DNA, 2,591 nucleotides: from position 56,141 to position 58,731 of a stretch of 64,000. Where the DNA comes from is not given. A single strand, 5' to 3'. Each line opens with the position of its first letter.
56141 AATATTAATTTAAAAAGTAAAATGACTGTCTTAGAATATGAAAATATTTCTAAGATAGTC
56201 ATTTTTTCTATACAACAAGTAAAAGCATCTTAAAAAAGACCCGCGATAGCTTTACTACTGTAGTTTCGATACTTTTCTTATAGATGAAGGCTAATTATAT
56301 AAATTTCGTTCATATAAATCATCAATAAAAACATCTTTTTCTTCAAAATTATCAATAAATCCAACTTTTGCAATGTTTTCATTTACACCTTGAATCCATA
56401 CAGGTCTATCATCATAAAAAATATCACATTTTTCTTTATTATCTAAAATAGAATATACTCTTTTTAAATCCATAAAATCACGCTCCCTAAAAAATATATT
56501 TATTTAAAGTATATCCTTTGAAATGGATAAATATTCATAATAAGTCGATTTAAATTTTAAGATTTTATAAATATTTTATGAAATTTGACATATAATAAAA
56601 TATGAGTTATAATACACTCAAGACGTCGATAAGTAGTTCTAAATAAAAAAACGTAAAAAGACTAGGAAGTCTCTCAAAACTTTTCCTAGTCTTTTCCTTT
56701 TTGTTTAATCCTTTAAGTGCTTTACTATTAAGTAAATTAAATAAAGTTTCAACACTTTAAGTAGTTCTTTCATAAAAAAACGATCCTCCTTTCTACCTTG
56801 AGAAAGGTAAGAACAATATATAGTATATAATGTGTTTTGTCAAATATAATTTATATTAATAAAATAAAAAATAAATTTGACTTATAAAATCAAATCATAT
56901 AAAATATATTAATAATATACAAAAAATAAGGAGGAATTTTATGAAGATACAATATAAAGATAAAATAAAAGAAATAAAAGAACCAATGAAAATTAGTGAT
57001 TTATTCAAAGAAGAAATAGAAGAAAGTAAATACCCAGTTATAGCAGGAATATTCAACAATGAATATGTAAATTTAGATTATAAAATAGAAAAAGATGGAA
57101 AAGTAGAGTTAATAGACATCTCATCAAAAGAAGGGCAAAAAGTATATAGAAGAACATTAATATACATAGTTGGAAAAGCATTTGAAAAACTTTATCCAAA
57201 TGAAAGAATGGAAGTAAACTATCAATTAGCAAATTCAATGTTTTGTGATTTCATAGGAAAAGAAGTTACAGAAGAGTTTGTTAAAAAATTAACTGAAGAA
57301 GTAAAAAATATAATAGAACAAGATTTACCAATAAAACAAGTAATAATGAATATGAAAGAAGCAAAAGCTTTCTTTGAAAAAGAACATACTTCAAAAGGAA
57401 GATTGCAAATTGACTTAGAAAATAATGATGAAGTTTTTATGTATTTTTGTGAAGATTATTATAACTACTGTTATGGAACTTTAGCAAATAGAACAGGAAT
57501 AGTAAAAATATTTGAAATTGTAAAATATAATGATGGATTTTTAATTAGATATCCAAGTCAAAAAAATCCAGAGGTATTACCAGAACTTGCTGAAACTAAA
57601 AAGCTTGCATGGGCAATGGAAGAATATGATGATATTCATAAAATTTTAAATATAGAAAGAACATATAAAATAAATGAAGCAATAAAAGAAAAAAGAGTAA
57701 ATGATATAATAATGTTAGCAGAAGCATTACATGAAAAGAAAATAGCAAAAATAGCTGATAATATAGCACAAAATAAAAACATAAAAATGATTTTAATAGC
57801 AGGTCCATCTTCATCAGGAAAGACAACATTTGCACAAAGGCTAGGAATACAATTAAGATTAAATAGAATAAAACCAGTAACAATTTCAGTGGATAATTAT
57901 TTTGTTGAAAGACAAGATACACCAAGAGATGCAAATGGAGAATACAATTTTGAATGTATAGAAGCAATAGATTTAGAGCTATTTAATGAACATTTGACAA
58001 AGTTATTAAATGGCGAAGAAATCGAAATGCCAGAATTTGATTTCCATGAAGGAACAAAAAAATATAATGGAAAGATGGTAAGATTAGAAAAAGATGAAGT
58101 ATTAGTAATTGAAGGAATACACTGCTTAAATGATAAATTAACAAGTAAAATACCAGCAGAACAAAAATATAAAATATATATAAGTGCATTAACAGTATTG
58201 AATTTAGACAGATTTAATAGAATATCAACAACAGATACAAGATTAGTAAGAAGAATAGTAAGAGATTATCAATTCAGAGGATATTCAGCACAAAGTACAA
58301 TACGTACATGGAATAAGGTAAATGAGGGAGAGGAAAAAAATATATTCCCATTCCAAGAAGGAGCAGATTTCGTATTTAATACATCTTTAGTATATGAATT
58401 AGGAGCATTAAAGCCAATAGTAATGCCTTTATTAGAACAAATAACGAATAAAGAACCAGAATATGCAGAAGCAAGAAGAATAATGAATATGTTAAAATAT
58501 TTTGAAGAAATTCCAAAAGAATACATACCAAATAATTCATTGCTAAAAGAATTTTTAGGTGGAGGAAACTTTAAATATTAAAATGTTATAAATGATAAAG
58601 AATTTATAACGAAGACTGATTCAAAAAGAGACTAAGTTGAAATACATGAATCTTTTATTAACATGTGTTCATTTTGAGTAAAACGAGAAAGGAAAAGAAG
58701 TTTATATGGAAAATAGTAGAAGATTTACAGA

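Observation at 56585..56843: par/Fst-style type I toxin-antitoxin candidate in the sspH-udk spacer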

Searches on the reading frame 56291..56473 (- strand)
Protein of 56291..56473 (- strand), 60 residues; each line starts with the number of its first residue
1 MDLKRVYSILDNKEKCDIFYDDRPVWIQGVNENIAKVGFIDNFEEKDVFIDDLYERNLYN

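Call 38: search_protein_families(library=pfam, proteins=[window:56291-56473:-], max_evalue=0.00001)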
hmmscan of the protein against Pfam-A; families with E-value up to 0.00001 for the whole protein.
window:56291-56473:- (60 aa): 1 family
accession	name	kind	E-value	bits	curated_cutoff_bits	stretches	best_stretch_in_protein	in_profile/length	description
PF08141.18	SspH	-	6.6e-15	55.5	25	1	1-55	1-58/58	Small acid-soluble spore protein H family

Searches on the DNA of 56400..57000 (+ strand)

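Call 5: search_rna_families(source=window, start=56400, end=57000, threshold=evalue, max_evalue=10, show_alignments=3)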
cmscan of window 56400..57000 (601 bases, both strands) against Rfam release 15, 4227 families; matches with E-value up to 10: 6.
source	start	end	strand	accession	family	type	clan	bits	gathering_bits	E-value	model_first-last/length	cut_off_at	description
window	56639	56707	-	RF00834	mir-268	Gene; miRNA;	-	20.3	47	0.55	1-89/89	no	mir-268 microRNA precursor family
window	56597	56693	-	RF01456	VrrA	Gene; antisense;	-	15.3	50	6.2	1-140/140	no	Vibrio regulatory RNA of OmpA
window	56658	56695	+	RF03210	mir-7359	Gene; miRNA;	-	15.2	90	9.8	1-56/56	no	mir-7359 microRNA precursor family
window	56673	56693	+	RF01985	ZEB2_AS1_2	Gene; lncRNA;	-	11.8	70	4.7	1-61/61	no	ZEB2 antisense RNA 1 conserved region 2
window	56772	56844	-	RF02609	BSR0602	Gene; sRNA;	-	10.9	191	8.4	1-169/169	no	Brucella sRNA 0602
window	56659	56742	-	RF02988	GEBRO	Gene; sRNA;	-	10.7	284.7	1.3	1-350/350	no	GEBRO RNA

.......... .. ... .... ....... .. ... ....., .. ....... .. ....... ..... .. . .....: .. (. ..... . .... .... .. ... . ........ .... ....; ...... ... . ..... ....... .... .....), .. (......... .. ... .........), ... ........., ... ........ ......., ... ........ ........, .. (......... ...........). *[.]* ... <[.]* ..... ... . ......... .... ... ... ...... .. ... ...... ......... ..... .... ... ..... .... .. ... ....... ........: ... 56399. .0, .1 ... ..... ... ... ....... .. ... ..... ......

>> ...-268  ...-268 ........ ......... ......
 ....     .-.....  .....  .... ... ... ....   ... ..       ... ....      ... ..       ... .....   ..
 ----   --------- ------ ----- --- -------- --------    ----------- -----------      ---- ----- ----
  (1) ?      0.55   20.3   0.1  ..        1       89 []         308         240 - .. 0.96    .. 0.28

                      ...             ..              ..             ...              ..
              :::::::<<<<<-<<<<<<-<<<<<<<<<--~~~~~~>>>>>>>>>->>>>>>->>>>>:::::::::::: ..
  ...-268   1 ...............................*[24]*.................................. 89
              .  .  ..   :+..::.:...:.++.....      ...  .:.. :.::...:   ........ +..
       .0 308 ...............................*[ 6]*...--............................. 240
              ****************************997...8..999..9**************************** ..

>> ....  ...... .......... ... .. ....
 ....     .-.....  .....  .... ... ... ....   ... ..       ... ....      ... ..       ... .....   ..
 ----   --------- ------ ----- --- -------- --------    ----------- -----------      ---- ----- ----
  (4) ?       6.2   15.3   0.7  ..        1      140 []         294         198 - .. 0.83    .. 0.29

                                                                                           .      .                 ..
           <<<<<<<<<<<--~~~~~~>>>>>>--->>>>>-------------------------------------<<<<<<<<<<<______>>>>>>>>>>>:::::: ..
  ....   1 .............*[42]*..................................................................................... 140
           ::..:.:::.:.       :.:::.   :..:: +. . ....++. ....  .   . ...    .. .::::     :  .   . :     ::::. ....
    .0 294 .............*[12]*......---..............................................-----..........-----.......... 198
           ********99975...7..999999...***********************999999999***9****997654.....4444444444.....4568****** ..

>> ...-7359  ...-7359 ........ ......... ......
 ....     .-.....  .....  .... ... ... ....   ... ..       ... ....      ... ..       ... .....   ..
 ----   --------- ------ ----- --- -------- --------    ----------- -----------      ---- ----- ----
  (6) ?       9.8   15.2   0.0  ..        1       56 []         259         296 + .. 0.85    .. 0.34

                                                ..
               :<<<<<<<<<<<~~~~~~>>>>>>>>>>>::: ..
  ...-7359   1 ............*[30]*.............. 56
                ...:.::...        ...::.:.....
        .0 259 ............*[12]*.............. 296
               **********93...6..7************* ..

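Call 33: search_dna_similar(query=window:56575-56850:+, collection=plasmids, mode=distant, max_evalue=0.001)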
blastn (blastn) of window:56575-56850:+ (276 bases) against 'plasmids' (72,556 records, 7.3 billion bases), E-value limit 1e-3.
No match.

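Call 34: search_dna_similar(query=window:56575-56850:+, collection=phages, mode=distant, max_evalue=0.001)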
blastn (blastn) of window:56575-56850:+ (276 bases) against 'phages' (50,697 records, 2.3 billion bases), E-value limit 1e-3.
No match.

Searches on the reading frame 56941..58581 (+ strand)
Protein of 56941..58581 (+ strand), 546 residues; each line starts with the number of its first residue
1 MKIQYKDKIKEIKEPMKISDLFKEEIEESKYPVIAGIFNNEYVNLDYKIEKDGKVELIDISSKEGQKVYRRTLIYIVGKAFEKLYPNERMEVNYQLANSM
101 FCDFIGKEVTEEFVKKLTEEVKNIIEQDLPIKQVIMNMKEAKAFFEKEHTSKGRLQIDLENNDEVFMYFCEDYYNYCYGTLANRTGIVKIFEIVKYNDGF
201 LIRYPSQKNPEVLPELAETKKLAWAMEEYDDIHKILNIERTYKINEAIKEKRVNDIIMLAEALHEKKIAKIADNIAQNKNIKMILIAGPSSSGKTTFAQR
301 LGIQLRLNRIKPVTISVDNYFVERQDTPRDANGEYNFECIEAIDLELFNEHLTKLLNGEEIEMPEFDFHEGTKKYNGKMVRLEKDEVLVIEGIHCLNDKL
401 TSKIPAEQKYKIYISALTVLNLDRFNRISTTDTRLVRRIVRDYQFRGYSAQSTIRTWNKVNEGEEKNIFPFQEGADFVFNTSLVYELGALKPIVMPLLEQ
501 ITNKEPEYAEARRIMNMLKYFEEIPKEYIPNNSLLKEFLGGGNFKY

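Call 7: find_related_loci(query=window:56941-58581:+, collection=genome_contigs, flank=4000)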
Query window:56941-58581:+ (546 aa) in genome_contigs; peptide patterns used: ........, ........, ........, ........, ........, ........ (x = any residue, [..] = any of these).
103 stretches matched a pattern; 75 encode a relative of the query (tblastn E <= 1e-3); 73 distinct loci.
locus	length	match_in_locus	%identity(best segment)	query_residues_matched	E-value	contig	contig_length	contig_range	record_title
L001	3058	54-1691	97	1-546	0e+0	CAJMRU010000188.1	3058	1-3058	TPA_asm: uncultured bacterium isolate ERR321600-bin.3 genome assembly, contig: NODE_8138_length_3058_cov_4.197802, whole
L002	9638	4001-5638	96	1-546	0e+0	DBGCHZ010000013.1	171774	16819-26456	MAG TPA_asm: Clostridia bacterium isolate MAG11343 contig13, whole genome shotgun sequence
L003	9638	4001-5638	96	1-546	0e+0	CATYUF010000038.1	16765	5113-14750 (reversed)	MAG TPA_asm: uncultured Clostridium sp. isolate ERR9578265_bin.42_MetaWRAP_v1.3_MAG genome assembly, contig: ERZ18533859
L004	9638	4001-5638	79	1-546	0e+0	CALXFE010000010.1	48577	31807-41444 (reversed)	MAG: uncultured Clostridia bacterium isolate BRZ_ID__bin55 genome assembly, contig: BRZ_ID__NODE_1127_length_48577_cov_2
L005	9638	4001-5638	79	1-546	0e+0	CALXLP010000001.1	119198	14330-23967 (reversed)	MAG: uncultured Clostridia bacterium isolate BRZ_SP__bin58 genome assembly, contig: BRZ_SP__NODE_142_length_119198_cov_1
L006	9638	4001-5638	79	1-546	0e+0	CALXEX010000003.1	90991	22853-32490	MAG: uncultured Clostridia bacterium isolate BRZ_AS__bin32 genome assembly, contig: BRZ_AS__NODE_436_length_90991_cov_6.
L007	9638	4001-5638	78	1-546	0e+0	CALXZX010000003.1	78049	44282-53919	MAG: uncultured Clostridia bacterium isolate BRZ_PC__bin97 genome assembly, contig: BRZ_PC__NODE_384_length_78049_cov_15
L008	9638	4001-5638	78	1-546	0e+0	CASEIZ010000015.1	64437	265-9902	uncultured Eubacteriales bacterium isolate SI.B30.metabat-bins.8 genome assembly, contig: SI.B30.metabat-bins.8.fa_k141_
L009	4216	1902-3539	79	1-546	0e+0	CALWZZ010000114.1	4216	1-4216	MAG: uncultured Clostridia bacterium isolate BRZ_BI__bin48 genome assembly, contig: BRZ_BI__NODE_15801_length_4216_cov_6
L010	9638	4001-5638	78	1-546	0e+0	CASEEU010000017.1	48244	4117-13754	uncultured Eubacteriales bacterium isolate SI.O4.metabat-bins.135 genome assembly, contig: SI.O4.metabat-bins.135.fa_k14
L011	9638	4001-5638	78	1-546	0e+0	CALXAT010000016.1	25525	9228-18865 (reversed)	MAG: uncultured Clostridia bacterium isolate BRZ_HF__bin22 genome assembly, contig: BRZ_HF__NODE_1454_length_25525_cov_3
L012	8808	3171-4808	78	1-546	0e+0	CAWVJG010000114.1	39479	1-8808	MAG: Bacillota bacterium isolate metabat2_XCR1_HET_6747_bwa.110 MAG genome assembly, contig: k87_23678, whole genome sho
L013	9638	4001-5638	78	1-546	0e+0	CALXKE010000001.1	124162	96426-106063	MAG: uncultured Clostridia bacterium isolate BRZ_GP__bin29 genome assembly, contig: BRZ_GP__NODE_178_length_124162_cov_1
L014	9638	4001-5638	77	1-546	0e+0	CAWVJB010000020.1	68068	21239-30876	MAG: Bacillota bacterium isolate metabat2_XCR1_HOM_6739_bwa.90 MAG genome assembly, contig: k87_417405, whole genome sho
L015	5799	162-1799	77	1-546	0e+0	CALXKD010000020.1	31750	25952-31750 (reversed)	MAG: uncultured Clostridia bacterium isolate BRZ_IE__bin33 genome assembly, contig: BRZ_IE__NODE_2447_length_31750_cov_2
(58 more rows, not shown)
